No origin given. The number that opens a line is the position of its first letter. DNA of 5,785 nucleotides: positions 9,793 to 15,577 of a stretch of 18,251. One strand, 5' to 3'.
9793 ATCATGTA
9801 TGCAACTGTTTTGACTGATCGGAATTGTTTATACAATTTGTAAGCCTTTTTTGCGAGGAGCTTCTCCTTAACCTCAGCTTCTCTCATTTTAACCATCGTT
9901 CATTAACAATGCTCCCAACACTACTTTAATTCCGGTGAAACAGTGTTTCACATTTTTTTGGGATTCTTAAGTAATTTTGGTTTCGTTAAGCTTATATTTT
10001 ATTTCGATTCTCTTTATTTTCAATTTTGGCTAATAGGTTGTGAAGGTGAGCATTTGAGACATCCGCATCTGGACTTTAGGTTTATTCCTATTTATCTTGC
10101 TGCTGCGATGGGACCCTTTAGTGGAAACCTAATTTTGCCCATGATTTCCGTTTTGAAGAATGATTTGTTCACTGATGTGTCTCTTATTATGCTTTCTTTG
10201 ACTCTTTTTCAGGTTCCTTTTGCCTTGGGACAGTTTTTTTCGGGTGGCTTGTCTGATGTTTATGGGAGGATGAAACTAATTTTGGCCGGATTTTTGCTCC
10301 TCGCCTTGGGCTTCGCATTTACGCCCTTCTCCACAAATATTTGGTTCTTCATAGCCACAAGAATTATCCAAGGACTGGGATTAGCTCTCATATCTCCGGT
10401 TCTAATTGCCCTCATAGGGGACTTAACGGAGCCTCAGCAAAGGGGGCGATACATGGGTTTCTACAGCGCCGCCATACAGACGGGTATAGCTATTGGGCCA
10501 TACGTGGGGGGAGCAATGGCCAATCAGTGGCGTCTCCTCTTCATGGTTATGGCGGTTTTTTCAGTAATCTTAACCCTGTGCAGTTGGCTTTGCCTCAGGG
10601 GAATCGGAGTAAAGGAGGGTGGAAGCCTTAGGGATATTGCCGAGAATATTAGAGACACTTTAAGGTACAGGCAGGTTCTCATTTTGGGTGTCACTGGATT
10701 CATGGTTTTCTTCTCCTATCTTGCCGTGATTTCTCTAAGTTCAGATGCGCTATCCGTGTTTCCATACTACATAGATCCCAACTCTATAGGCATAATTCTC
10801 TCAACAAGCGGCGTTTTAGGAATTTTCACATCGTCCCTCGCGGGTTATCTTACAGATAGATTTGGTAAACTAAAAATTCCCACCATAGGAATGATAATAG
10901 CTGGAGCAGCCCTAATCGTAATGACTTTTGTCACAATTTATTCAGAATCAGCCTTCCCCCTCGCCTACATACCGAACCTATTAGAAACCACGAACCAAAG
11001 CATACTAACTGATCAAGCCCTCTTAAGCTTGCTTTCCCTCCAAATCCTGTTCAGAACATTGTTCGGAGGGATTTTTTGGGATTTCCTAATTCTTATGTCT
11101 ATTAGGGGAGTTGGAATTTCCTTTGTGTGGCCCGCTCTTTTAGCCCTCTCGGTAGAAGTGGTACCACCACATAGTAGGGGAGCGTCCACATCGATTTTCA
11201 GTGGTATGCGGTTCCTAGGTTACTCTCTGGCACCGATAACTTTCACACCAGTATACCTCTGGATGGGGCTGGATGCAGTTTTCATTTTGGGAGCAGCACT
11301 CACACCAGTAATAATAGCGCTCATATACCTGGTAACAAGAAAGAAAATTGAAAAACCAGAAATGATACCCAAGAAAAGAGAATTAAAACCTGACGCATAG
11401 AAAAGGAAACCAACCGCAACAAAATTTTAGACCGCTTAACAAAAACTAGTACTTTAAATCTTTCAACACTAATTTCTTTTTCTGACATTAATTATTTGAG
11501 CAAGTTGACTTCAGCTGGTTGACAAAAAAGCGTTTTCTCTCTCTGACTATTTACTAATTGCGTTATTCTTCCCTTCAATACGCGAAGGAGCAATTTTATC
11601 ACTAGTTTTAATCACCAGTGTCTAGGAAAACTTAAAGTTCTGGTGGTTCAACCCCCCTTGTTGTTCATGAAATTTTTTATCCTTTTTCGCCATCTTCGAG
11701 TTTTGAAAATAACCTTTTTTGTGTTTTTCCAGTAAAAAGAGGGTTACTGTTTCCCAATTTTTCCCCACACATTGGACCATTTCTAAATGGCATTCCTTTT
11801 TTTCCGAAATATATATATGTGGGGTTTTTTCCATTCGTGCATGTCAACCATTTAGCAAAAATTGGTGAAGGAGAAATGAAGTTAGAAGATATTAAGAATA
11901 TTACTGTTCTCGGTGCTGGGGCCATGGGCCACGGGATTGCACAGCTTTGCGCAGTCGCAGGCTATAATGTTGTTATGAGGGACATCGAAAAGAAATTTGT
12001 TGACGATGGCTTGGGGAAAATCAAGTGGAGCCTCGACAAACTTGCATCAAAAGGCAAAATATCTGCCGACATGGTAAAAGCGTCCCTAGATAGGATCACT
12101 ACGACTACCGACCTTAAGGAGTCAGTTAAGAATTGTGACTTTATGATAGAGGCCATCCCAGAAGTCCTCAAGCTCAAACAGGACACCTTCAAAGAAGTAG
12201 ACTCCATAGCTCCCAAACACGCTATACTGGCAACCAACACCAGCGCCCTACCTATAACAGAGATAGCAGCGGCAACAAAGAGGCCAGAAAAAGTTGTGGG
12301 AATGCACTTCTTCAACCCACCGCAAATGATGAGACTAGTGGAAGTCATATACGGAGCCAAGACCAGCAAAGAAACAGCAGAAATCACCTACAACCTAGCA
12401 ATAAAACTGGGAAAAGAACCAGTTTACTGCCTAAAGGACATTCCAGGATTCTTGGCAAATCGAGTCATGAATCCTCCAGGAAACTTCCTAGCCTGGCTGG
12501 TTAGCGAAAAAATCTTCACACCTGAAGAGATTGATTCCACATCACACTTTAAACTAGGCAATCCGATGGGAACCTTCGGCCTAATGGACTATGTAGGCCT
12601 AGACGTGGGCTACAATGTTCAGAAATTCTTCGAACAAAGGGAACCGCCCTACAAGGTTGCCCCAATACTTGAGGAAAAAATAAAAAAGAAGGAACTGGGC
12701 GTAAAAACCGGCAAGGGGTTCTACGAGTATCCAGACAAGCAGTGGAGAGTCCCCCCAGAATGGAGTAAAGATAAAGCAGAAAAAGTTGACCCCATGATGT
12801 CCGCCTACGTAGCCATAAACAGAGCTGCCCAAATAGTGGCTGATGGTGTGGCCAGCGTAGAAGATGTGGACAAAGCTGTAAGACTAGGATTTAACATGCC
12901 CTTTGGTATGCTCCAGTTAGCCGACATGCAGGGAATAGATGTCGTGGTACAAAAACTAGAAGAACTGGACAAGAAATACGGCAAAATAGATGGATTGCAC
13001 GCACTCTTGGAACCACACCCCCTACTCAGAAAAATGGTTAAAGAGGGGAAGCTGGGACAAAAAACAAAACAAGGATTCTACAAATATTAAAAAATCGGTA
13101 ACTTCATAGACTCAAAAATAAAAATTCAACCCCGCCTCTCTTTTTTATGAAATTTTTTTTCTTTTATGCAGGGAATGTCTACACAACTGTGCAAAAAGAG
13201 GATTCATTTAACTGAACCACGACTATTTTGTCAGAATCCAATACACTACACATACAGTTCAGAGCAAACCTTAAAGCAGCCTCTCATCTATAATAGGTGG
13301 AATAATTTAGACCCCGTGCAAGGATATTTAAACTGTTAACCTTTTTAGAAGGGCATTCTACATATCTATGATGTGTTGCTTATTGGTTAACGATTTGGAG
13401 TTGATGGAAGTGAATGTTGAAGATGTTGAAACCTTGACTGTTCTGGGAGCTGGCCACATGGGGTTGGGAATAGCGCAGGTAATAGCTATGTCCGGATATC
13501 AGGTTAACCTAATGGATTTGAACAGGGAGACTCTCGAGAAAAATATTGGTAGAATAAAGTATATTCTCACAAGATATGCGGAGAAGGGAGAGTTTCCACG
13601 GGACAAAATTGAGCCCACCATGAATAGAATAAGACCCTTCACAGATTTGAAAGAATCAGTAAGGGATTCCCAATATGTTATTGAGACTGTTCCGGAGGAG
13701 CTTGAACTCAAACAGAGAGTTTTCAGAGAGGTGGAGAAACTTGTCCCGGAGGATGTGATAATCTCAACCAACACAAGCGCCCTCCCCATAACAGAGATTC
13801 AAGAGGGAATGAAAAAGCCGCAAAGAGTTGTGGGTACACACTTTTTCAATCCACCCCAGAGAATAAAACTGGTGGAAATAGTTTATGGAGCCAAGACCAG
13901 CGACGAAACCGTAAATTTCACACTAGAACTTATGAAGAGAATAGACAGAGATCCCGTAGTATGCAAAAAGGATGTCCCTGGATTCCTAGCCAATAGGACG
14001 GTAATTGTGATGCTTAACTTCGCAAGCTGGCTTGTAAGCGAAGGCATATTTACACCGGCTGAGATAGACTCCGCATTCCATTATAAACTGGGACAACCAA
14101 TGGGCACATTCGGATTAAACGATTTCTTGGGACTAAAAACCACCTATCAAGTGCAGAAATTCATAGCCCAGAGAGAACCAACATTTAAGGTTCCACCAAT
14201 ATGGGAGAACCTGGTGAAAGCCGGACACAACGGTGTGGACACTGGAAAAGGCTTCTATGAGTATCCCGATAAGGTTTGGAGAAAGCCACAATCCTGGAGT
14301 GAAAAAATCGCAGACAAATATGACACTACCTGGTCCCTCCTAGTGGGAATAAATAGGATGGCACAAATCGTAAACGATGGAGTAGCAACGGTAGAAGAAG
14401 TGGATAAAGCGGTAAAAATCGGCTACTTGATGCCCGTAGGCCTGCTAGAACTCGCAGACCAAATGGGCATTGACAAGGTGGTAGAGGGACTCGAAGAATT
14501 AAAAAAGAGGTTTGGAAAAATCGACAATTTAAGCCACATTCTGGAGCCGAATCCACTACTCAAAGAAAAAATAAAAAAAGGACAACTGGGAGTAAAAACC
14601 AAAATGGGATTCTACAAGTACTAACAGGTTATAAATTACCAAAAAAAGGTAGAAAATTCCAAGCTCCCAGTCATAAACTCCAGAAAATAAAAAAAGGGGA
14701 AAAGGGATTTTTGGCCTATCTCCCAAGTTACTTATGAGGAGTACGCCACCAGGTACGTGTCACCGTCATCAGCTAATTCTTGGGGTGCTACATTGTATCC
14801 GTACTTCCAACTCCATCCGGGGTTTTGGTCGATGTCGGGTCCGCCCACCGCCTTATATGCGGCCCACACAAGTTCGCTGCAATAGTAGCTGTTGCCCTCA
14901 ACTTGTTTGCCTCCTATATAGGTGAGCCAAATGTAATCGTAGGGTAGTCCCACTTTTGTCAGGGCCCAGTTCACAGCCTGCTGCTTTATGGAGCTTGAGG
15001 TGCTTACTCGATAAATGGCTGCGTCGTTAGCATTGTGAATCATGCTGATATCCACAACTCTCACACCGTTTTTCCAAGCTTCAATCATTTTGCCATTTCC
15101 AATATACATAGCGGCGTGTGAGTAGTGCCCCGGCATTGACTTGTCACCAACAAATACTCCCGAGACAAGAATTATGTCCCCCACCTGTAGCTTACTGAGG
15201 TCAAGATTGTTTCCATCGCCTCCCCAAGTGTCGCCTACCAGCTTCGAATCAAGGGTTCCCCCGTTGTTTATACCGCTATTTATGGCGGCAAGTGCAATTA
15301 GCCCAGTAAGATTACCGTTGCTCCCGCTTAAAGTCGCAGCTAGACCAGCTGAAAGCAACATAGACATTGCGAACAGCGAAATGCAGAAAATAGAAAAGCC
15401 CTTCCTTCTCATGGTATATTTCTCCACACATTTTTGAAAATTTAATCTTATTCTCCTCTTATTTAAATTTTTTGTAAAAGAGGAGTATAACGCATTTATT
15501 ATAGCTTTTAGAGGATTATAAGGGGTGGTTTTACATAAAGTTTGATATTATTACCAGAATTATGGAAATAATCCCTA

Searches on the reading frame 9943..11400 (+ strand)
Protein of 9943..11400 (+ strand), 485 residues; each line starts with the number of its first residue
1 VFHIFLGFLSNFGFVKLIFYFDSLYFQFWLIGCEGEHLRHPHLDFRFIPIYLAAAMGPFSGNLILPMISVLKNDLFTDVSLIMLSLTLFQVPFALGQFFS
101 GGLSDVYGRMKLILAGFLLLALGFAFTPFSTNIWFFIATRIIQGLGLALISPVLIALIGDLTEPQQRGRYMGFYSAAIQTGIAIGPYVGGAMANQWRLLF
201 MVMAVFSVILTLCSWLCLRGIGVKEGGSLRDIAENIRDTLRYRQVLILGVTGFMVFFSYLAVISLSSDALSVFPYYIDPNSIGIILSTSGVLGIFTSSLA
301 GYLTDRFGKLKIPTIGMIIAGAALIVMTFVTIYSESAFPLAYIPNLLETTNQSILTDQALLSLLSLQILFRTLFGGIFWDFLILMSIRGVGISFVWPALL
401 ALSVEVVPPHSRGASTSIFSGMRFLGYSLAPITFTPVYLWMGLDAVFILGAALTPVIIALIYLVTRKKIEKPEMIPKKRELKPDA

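Call 8: search_protein_families(library=pfam, proteins=[window:9943-11400:+], max_evalue=0.001)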
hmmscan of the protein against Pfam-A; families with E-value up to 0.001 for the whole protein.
window:9943-11400:+ (485 aa): 3 families
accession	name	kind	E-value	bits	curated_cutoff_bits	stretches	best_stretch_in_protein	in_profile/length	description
PF07690.21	MFS_1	-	9.8e-54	183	33.4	2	51-338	2-296/347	Major Facilitator Superfamily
PF00083.30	Sugar_tr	-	7.2e-14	52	22.3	1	79-217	45-191/452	Sugar (and other) transporter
PF05977.19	MFS_3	-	8.2e-06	25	27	1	69-330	30-304/524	Transmembrane secretion effector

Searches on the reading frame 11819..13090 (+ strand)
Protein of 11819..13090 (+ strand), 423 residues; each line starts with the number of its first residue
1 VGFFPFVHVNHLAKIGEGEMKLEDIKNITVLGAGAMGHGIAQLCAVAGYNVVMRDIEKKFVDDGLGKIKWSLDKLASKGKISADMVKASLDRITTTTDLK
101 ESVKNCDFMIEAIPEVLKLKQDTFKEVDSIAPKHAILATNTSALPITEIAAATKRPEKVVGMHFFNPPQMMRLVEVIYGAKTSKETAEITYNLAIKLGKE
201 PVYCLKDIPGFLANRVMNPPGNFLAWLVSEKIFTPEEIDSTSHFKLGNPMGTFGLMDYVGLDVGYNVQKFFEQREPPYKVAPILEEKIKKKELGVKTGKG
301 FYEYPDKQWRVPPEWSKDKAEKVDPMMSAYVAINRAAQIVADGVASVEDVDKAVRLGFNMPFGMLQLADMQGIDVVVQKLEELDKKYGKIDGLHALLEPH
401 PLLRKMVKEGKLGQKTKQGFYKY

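Call 8: search_protein_families(library=pfam, proteins=[window:11819-13090:+], max_evalue=0.001)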
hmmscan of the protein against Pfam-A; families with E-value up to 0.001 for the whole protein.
window:11819-13090:+ (423 aa): 4 families
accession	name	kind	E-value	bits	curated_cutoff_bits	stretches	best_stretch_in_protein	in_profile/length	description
PF02737.24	3HCDH_N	-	7.6e-68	228.4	22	1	27-207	1-179/180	3-hydroxyacyl-CoA dehydrogenase, NAD binding domain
PF00725.27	3HCDH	-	1.3e-49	167.2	22.1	2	210-304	1-97/97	3-hydroxyacyl-CoA dehydrogenase, C-terminal domain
PF01210.29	NAD_Gly3P_dh_N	-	5.3e-06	26.9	23.1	1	27-141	1-103/158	NAD-dependent glycerol-3-phosphate dehydrogenase N-terminus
PF03721.20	UDPG_MGDP_dh_N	-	0.0002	21.5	27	1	27-114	2-85/187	UDP-glucose/GDP-mannose dehydrogenase family, NAD binding domain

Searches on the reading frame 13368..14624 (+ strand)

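Call 8: search_protein_families(library=pfam, proteins=[window:13368-14624:+], max_evalue=0.001)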
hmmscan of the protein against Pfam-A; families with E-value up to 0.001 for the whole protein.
window:13368-14624:+ (418 aa): 4 families
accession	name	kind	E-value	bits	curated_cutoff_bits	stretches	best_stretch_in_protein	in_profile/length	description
PF02737.24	3HCDH_N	-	2.2e-62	210.6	22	1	23-202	2-179/180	3-hydroxyacyl-CoA dehydrogenase, NAD binding domain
PF00725.27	3HCDH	-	1.9e-45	153.7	22.1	2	205-299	1-97/97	3-hydroxyacyl-CoA dehydrogenase, C-terminal domain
PF03446.21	NAD_binding_2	-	7.8e-06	26.4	21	1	23-141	2-99/161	NAD binding domain of 6-phosphogluconate dehydrogenase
PF01210.29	NAD_Gly3P_dh_N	-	1.9e-05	25.1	23.1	1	23-132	2-99/158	NAD-dependent glycerol-3-phosphate dehydrogenase N-terminus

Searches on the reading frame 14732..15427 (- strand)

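Call 8: search_protein_families(library=pfam, proteins=[window:14732-15427:-], max_evalue=0.001)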
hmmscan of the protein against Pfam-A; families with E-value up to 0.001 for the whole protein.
window:14732-15427:- (231 aa): 2 families
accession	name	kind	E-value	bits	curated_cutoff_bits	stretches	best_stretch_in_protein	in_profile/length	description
PF05708.18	Peptidase_C92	-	8.1e-18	65.5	27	1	80-227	2-165/166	Permuted papain-like amidase enzyme, YaeF/YiiX, C92 family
PF00877.26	NLPC_P60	-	3.6e-08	33.8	23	1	75-127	46-91/105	NlpC/P60 family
